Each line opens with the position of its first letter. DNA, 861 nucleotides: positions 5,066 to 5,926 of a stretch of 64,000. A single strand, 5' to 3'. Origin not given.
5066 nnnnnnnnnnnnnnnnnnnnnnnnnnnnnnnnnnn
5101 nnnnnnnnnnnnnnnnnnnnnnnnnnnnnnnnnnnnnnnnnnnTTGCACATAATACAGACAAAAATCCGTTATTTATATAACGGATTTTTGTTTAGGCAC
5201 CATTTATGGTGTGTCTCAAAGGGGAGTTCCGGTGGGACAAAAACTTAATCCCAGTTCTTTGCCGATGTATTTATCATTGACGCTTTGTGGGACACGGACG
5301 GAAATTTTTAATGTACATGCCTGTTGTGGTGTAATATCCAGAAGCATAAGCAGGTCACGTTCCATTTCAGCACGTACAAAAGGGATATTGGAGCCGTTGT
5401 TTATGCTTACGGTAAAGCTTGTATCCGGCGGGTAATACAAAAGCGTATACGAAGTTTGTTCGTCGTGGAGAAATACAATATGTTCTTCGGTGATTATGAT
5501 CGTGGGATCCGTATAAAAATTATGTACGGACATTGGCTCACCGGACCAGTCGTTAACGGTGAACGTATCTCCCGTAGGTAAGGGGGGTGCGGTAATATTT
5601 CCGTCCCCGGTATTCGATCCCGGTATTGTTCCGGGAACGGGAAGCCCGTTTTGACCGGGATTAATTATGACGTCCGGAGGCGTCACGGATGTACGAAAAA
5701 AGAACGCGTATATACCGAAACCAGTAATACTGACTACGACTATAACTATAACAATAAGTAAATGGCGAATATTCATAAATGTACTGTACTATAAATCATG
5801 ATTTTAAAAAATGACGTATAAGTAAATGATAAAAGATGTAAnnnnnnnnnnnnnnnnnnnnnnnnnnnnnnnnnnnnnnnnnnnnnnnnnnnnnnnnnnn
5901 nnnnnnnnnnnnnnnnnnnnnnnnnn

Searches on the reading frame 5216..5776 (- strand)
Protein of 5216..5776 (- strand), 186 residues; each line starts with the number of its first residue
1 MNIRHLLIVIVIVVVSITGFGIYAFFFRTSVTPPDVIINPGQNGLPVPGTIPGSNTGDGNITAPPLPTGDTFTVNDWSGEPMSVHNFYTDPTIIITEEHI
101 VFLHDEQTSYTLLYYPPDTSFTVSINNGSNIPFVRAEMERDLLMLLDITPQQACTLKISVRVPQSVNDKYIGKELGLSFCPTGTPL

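Call 7: search_protein_families(library=pfam, proteins=[window:5216-5776:-], max_evalue=0.1)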
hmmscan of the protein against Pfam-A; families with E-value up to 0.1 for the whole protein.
window:5216-5776:- (186 aa): 1 family
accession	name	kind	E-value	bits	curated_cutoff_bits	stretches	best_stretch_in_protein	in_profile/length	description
PF02468.20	PsbN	-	0.017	15.4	25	1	6-25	7-26/43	Photosystem II reaction centre N protein (psbN)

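Call 8: search_protein_families(library=ncbifam, proteins=[window:5216-5776:-], max_evalue=0.1)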
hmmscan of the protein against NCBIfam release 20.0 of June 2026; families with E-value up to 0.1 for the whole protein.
window:5216-5776:- (186 aa): 1 family
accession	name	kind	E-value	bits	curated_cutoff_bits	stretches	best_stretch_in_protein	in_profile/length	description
NF009650.0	PRK13183.1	equivalog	0.0062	16.3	70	1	6-26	10-30/46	photosystem II reaction center protein PsbN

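Call 24: search_protein_families(library=phrogs, proteins=[window:5216-5776:-], max_evalue=0.01)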
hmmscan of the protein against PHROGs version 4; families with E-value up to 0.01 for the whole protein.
window:5216-5776:- (186 aa): 0 families
